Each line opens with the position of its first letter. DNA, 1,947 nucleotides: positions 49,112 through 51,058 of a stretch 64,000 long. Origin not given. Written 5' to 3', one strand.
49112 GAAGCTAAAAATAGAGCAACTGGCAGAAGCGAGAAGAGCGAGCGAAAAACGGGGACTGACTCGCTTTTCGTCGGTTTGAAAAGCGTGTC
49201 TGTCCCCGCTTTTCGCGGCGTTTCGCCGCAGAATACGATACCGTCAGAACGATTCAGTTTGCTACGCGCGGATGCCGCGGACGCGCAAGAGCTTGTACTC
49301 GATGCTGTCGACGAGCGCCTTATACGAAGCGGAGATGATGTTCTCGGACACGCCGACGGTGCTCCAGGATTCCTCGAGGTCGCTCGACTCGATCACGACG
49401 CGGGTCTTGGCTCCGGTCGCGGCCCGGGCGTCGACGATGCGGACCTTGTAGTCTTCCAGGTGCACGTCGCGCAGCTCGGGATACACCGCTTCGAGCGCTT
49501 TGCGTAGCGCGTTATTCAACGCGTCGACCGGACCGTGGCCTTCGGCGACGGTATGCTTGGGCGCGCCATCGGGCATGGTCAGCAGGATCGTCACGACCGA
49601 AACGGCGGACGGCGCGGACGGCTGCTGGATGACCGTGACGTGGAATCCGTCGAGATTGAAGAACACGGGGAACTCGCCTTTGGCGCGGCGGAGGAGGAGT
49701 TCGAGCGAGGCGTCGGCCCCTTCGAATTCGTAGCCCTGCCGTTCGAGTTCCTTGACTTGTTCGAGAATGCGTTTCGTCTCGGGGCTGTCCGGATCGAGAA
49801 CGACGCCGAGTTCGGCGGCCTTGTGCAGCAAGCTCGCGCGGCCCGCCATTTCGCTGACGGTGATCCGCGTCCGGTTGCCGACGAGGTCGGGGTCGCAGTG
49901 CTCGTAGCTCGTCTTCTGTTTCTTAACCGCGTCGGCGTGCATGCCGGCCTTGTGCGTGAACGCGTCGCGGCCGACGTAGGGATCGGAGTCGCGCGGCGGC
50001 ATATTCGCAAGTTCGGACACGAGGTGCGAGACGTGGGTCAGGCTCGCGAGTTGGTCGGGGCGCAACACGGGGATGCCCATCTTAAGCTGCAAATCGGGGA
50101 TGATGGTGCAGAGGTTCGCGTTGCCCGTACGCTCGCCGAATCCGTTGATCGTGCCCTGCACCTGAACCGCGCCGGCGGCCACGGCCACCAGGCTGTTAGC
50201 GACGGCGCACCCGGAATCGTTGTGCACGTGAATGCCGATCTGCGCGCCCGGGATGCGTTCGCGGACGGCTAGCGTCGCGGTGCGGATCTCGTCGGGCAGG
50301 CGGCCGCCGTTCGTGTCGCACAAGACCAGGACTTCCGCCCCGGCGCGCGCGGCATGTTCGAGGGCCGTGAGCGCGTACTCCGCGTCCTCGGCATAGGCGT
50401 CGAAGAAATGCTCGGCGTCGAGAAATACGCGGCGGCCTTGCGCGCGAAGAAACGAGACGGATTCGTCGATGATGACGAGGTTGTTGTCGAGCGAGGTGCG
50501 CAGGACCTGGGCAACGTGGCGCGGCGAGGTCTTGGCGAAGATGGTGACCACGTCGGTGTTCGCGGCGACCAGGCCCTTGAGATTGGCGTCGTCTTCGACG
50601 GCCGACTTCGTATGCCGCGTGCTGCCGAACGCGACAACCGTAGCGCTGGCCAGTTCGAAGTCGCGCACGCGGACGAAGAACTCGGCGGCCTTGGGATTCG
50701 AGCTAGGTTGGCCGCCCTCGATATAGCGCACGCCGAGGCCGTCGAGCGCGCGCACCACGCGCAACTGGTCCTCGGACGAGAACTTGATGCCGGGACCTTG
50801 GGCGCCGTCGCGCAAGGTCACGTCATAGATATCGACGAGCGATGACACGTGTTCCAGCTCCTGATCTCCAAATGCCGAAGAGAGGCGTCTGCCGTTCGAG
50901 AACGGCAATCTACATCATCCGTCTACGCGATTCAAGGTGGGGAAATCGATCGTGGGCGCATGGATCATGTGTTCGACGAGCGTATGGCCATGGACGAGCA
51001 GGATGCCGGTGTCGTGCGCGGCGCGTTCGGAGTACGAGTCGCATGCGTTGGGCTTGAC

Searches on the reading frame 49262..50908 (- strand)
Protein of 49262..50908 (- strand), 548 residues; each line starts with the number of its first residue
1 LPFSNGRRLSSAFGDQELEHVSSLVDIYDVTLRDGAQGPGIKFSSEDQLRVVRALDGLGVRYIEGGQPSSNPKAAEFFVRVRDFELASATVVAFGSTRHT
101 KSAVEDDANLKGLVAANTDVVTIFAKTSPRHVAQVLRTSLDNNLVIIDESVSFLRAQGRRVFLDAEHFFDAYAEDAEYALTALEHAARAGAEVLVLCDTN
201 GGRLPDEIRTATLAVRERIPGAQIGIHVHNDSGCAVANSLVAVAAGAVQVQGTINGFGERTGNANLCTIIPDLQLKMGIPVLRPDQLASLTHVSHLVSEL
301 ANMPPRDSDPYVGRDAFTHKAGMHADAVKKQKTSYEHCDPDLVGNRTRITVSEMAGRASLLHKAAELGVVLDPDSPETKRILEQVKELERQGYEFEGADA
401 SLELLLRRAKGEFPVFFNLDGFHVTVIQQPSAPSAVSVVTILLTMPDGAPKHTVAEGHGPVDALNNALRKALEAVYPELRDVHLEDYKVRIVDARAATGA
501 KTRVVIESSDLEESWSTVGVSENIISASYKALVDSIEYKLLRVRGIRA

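Call 86: search_protein_families(library=pfam, proteins=[window:49262-50908:-], max_evalue=0.00001)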
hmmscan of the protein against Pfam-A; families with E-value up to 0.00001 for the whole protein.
window:49262-50908:- (548 aa): 3 families
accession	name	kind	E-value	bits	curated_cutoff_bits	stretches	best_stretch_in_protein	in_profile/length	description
PF00682.25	HMGL-like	-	9.2e-46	156.8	29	1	25-277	2-243/260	HMGL-like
PF08502.15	LeuA_dimer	-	7.9e-26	90.9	24.9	1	397-539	2-130/131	LeuA allosteric (dimerisation) domain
PF22617.1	HCS_D2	-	1.1e-15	58.2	27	1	312-390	2-79/82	Homocitrate synthase post-HMGL domain-like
